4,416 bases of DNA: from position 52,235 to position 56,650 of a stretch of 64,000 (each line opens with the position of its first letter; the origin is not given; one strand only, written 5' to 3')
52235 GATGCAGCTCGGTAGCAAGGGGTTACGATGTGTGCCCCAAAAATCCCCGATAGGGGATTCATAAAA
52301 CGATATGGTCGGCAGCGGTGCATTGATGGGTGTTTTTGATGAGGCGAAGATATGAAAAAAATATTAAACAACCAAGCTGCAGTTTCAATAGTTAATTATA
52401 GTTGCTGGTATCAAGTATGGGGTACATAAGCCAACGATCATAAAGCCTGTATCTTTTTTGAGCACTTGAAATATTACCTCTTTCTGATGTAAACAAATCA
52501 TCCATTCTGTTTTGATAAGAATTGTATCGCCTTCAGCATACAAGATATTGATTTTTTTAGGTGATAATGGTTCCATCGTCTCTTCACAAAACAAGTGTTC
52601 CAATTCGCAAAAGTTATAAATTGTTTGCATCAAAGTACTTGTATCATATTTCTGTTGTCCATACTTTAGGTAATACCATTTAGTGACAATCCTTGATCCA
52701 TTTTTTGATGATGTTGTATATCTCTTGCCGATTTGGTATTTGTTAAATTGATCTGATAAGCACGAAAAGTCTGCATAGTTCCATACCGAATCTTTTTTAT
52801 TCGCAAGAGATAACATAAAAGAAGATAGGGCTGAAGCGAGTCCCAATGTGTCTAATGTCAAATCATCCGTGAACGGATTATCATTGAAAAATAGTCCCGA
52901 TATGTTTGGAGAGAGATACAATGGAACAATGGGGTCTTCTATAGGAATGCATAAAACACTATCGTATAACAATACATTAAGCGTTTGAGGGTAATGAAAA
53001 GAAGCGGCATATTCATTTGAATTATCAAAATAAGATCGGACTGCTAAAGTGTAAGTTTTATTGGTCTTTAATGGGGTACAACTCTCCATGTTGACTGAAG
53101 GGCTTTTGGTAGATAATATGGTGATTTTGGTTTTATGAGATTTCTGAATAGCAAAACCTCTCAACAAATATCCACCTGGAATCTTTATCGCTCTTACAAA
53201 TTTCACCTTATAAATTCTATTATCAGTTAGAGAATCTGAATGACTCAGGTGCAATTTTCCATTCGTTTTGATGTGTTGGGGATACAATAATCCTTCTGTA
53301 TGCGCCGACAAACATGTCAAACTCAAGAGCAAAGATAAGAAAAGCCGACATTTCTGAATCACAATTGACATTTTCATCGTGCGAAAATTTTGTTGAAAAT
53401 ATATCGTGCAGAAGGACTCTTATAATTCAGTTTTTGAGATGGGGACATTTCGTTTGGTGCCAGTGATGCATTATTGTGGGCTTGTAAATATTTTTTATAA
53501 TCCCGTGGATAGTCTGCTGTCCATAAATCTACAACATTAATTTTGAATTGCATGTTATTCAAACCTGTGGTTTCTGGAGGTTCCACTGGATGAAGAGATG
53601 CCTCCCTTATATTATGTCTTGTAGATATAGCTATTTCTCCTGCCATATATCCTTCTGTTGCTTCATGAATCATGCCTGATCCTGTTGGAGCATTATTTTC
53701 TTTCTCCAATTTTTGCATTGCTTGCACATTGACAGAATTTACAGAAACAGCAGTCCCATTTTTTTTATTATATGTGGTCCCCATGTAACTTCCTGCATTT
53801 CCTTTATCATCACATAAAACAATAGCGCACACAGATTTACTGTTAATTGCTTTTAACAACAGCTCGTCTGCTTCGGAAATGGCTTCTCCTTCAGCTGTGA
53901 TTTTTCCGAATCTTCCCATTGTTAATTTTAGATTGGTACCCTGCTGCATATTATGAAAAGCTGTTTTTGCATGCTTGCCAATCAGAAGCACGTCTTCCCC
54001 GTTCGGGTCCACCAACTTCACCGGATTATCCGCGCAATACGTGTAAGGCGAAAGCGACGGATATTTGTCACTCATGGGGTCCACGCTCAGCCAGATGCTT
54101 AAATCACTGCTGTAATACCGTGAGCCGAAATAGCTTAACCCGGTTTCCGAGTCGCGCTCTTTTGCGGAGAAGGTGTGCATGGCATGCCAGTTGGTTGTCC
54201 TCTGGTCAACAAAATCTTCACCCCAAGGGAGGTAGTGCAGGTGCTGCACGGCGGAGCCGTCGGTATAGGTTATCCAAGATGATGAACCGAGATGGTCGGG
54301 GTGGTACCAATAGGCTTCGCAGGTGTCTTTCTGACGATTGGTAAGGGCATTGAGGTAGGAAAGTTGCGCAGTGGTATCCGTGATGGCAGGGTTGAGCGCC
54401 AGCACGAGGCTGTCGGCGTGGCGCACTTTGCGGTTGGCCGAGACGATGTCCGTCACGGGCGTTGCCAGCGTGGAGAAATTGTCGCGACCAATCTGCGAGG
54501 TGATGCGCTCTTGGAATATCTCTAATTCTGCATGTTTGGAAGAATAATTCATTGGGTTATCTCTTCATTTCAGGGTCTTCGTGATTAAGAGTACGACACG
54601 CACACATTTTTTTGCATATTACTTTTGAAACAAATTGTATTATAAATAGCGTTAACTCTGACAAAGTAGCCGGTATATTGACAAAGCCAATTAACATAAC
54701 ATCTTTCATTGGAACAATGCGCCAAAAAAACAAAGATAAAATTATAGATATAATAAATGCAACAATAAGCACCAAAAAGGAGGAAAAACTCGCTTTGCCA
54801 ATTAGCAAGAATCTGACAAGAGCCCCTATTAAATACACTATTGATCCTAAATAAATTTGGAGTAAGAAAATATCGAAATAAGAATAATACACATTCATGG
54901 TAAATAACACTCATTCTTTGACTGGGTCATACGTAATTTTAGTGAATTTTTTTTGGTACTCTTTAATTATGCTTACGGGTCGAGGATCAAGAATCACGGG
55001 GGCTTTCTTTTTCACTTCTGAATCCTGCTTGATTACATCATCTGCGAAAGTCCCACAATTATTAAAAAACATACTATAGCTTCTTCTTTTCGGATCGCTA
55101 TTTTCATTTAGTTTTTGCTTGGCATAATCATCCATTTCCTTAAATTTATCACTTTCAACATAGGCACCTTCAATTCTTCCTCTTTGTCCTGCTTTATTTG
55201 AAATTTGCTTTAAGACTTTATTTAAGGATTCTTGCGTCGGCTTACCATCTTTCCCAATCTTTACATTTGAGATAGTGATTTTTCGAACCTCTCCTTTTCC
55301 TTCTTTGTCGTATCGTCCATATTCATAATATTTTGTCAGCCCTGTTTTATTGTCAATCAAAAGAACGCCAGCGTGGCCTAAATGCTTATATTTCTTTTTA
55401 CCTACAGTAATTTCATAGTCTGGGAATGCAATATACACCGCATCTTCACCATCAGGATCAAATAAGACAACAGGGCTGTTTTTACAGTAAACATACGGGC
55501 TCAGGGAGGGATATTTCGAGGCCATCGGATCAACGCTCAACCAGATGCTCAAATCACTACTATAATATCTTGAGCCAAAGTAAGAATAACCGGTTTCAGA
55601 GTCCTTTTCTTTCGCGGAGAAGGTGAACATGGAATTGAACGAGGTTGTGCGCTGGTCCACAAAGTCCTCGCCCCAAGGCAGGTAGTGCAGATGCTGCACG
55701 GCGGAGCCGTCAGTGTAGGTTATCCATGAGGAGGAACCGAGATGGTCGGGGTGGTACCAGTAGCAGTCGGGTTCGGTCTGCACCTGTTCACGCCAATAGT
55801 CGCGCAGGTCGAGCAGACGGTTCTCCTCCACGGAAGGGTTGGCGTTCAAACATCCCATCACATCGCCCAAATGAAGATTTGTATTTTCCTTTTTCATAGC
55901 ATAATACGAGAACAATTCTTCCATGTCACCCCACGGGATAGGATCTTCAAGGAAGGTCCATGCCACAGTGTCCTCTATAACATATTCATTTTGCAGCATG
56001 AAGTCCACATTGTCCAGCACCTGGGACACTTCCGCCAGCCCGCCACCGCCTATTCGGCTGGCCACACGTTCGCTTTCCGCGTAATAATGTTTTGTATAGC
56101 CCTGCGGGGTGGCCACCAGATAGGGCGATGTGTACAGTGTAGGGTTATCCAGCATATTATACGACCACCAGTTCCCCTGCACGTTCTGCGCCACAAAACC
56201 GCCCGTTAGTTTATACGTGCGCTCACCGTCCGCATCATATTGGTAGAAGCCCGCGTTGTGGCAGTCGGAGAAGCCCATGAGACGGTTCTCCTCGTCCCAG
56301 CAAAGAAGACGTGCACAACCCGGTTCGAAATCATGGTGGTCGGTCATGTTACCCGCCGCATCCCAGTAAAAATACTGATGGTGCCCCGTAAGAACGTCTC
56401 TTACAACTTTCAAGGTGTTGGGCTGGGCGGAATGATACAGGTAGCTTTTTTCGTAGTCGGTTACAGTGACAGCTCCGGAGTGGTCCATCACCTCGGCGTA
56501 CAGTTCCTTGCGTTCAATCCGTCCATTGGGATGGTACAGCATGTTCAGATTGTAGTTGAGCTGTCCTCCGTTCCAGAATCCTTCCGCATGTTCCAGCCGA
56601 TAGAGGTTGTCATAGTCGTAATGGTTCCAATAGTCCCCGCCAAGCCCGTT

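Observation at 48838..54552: Array of three orphan Rhs-tip toxin plus immunity cassettes downstream of the main gene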

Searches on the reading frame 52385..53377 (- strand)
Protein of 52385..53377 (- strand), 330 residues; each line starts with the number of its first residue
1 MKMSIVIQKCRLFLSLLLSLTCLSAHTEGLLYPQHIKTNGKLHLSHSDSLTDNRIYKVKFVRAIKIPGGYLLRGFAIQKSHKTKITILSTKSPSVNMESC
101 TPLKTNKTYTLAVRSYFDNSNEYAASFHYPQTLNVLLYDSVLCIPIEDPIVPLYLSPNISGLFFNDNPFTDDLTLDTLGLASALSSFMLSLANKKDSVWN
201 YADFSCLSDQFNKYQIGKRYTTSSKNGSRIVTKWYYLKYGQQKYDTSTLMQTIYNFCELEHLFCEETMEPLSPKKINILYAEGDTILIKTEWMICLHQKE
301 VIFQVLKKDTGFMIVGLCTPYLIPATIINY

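Call 4: search_protein_families(library=pfam, proteins=[window:52385-53377:-], max_evalue=0.01)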
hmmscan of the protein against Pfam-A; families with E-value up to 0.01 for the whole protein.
window:52385-53377:- (330 aa): 0 families

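Call 32: search_protein_families(library=ncbifam, proteins=[window:52385-53377:-], max_evalue=0.01)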
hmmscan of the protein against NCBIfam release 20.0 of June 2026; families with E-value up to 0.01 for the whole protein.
window:52385-53377:- (330 aa): 0 families

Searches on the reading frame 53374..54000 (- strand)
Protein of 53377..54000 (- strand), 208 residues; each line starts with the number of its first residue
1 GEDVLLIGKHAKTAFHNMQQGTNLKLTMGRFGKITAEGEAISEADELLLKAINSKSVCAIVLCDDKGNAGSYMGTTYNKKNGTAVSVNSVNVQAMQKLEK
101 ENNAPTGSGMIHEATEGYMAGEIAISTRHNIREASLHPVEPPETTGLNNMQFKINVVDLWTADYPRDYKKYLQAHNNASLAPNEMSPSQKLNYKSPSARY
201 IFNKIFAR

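Call 33: search_solved_structures(query=window:53377-54000:-, max_evalue=1)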
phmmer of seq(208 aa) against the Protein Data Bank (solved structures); distinct sequences matched with E-value up to 1: 0.

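Call 60: search_protein_representatives(protein=window:53374-53994:-)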
Query: 206 residues. Proteins with E-value up to 0.001 (for the whole library): 109; up to 1e-10: 30; up to 1e-30: 4. The best 109 are listed.
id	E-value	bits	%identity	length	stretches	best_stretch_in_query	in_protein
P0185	2.2e-131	451.7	100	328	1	1-206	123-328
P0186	1.3e-77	276.4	66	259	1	1-203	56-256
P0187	4.6e-53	196.3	58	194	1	12-201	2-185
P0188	2.8e-31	125.3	40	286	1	2-199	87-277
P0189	1.5e-30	122.9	42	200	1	2-182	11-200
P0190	1.6e-28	116.3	41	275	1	3-201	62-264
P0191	2.9e-28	115.5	42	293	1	1-205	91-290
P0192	1.4e-26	110.0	39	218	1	11-202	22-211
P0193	8.0e-26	107.5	38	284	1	3-198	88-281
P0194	9.0e-24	100.8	39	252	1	8-181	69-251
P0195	2.0e-23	99.7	34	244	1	2-193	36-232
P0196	3.7e-21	92.3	44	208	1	2-178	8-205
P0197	6.6e-20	88.2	37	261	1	3-200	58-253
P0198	7.6e-20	88.0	39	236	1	4-199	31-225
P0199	1.6e-19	86.9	38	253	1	11-196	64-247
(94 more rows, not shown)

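Call 80: predict_structure(alignment_id=A5)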
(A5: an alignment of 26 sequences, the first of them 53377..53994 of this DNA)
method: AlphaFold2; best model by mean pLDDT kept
length: 206 residues; sequences in the alignment: 26
mean_pLDDT: 94.7   pTM: 0.89
mean pLDDT of the five models: 94.7, 94.6, 94.3, 94.2, 93.3
residues with pLDDT >= 90: 181; 70-90: 12; 50-70: 13; < 50: 0
segments of 3 or more residues with pLDDT < 50: none
pLDDT, mean of each block of 10 residues (from residue 1): 98 98 98 98 98 99 98 98 99 98 98 99 99 92 68 76 98 98 98 93 83
secondary structure, 60 per line:
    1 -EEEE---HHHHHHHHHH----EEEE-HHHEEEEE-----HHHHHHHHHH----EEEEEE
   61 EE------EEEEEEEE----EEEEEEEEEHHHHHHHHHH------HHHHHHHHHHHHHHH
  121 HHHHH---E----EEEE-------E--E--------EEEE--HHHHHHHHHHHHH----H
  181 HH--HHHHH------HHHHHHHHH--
elements in order: E2-5 H9-18 E23-26 E31-35 H41-50 E55-62 E69-76 E81-89 H90-99 H106-125 E134-137 E157-160 H163-175 H185-189 H196-204

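Call 82: fold_search(model_id=the predicted structure, library=pdb)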
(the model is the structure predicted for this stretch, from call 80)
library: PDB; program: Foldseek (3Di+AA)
matches with E <= 10: 117; with E <= 0.001: 0
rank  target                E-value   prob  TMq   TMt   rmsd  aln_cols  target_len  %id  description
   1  9a5m_A                2.3e-01  0.13  0.19  0.11  11.5       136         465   10  Integrative model of YDJA-YDIS by crosslinking MS and deep learning (released 2024-09-18)
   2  1lml                  2.6e-01  0.11  0.23  0.12  11.6       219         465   10  LEISHMANOLYSIN (released 1997-09-17)
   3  1xm5_A                3.1e-01  0.21  0.26  0.33   6.7       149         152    9  Crystal structure of metal-dependent hydrolase ybeY from E. coli, Pfam UPF0054 (released 2004-10-12)
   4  1xm5_C                5.1e-01  0.16  0.26  0.33   7.0       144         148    9  Crystal structure of metal-dependent hydrolase ybeY from E. coli, Pfam UPF0054 (released 2004-10-12)
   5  1wu8_A                6.1e-01  0.09  0.23  0.20  14.0       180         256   10  Crystal structure of project PH0463 from Pyrococcus horikoshii OT3 (released 2005-11-29)
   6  1oz9                  6.5e-01  0.30  0.32  0.43   5.7       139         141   12  Crystal structure of AQ_1354, a hypothetical protein from Aquifex aeolicus (released 2003-09-23)
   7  1p8x_C                6.5e-01  0.05  0.15  0.11  17.2       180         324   10  The Calcium-Activated C-terminal half of gelsolin (released 2003-10-14)
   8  4yly_B                8.2e-01  0.08  0.22  0.23  12.1       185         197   11  Crystal structure of peptidyl-tRNA hydrolase from a Gram-positive bacterium, staphylococcus aureus at 2.25 angstrom re (released 2016-01-27)
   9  8pxt_C                9.9e-01  0.08  0.19  0.08   7.3       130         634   15  Targeting extended blood antigens by Akkermansia muciniphila enzymes unveils a missing link for generating universal d (released 2024-02-28)
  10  22uy_A                1.2e+00  0.03  0.16  0.15  13.9       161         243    9  S-adenosyl-L-methionine hydrolase(MJ1651) mutant-R89A (released 2026-03-18)
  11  1ybf_C                1.3e+00  0.05  0.15  0.14  11.0        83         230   12  Crystal structure of AMP nucleosidase from Bacteroides thetaiotaomicron VPI-5482 (released 2005-01-04)
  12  8u6y_O                1.8e+00  0.05  0.22  0.20  11.7       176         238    7  Preholo-Proteasome from Beta 3 D205 deletion (released 2024-04-17)
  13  6oiu_C                1.8e+00  0.04  0.18  0.06  10.2       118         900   15  X-ray crystal structure of the ectodomain of the Toxoplasma gondii ME49 Aminopeptidase N (TGME49_224350) (released 2020-09-30)
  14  5zi5_A                1.9e+00  0.04  0.20  0.06  10.7       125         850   14  Crystal structure of Legionella pneumophila aminopeptidase A (released 2018-09-19)
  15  2fh1_B                2.0e+00  0.03  0.16  0.11  17.3       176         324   11  C-terminal half of gelsolin soaked in low calcium at pH 4.5 (released 2006-06-13)
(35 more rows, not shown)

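Call 85: search_solved_structures(query=A5, max_evalue=1)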
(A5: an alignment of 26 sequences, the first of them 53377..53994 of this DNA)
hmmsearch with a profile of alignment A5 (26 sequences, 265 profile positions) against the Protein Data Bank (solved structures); distinct sequences matched with E-value up to 1: 26.
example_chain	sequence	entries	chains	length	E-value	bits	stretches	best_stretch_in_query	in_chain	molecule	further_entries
8fjp_A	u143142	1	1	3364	3e-08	36.6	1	8-59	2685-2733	salivary gland surface protein 1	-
9on3_A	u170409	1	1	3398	7.4e-08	35.4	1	9-59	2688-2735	SGS4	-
6sup_A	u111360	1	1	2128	2e-06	30.7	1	7-62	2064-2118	TcdB2,TccC3,Cell division control protein 42 homolog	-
9c4k_Q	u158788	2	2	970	2.2e-06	30.5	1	7-102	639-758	Toxin subunit YenC2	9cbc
6h6e_F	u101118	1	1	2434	1e-05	28.3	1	7-58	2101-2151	TcdB2,TccC3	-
6suf_F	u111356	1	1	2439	1e-05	28.3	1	7-58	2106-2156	TcdB2,TccC3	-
6suq_A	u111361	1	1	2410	1.2e-05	28.1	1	7-58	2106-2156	TcdB2,TccC3,Genome polyprotein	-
6h6g_A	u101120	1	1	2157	1.5e-05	27.8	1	7-58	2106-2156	TcdB2,TccC3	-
4o9x_A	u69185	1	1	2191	1.5e-05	27.8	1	7-58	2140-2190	TcdB2, TccC3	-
4igl_B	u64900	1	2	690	1.6e-05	27.7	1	7-59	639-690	YenC2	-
6h6f_F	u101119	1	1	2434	0.00016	24.5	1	7-58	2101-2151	TcdB2,TccC3,TccC3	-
6sue_F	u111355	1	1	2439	0.00016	24.5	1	7-58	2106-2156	TcdB2,TccC3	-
6l7i_G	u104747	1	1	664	0.0002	24.1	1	7-58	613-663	TccC2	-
5kis_B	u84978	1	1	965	0.00095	21.9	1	7-59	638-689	RHS2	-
8h8a_A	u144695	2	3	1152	0.0013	21.4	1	8-58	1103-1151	Putative Rhs-family protein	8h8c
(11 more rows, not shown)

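Call 86: search_protein_families(library=pfam, alignment_id=A5, max_evalue=0.01)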
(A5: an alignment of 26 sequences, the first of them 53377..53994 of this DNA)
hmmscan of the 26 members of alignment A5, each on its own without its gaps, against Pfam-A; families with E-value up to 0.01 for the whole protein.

A. member 1, window:53377-53994:- (206 aa): 0 families

B. families by the number of members that match (of 26 scanned): 2 families
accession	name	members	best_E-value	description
PF24393.1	Pepco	1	0.0064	Pepco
PF22505.1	RNase_J_b_CASP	1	0.0091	Ribonuclease J, beta-CASP domain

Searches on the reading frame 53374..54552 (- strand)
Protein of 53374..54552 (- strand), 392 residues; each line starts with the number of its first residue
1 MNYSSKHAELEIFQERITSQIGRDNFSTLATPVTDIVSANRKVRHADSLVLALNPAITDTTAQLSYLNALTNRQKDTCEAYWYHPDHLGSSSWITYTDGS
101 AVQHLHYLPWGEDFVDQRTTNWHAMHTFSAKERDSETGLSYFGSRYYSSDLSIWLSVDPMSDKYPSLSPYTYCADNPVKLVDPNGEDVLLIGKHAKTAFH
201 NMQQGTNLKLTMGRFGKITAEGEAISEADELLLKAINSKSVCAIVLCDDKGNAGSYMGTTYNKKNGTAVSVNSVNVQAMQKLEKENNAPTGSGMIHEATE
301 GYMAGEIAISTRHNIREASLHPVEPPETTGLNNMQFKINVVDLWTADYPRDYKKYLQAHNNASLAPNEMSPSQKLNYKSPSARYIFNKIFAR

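Call 4: search_protein_families(library=pfam, proteins=[window:53374-54552:-], max_evalue=0.01)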
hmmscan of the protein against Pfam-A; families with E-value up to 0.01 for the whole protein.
window:53374-54552:- (392 aa): 0 families

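Call 32: search_protein_families(library=ncbifam, proteins=[window:53374-54552:-], max_evalue=0.01)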
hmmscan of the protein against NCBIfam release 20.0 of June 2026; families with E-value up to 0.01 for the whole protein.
window:53374-54552:- (392 aa): 2 families
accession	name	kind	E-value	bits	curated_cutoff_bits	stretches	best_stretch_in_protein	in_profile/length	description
TIGR03696.1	Rhs_assc_core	domain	2.8e-18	66.2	32.5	1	107-185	1-75/76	RHS repeat-associated core domain-containing protein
NF041261.1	RHS_core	equivalog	2.9e-05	22.1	2000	1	78-185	1155-1260/1261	RHS element core protein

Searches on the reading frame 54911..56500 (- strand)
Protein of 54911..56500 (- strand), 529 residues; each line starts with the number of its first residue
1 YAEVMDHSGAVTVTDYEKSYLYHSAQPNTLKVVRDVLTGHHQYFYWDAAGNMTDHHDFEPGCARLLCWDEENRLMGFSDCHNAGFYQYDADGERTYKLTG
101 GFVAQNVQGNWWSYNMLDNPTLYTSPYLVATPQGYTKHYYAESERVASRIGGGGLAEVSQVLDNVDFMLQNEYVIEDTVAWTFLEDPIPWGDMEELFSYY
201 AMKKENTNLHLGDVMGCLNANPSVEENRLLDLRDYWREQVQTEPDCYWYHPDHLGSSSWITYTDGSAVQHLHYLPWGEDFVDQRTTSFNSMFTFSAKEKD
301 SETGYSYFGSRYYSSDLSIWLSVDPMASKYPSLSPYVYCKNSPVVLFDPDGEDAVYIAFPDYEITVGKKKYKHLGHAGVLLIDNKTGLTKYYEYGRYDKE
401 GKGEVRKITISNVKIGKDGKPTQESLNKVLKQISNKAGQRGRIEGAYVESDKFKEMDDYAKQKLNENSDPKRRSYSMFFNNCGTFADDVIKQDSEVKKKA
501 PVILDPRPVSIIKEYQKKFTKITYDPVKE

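Call 4: search_protein_families(library=pfam, proteins=[window:54911-56500:-], max_evalue=0.01)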
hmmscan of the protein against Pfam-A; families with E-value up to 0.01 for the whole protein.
window:54911-56500:- (529 aa): 1 family
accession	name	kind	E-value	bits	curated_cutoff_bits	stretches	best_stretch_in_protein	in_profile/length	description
PF25218.1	TseH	-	4.6e-32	111.7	27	1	364-492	25-160/167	Type VI secretion system effector TseH-like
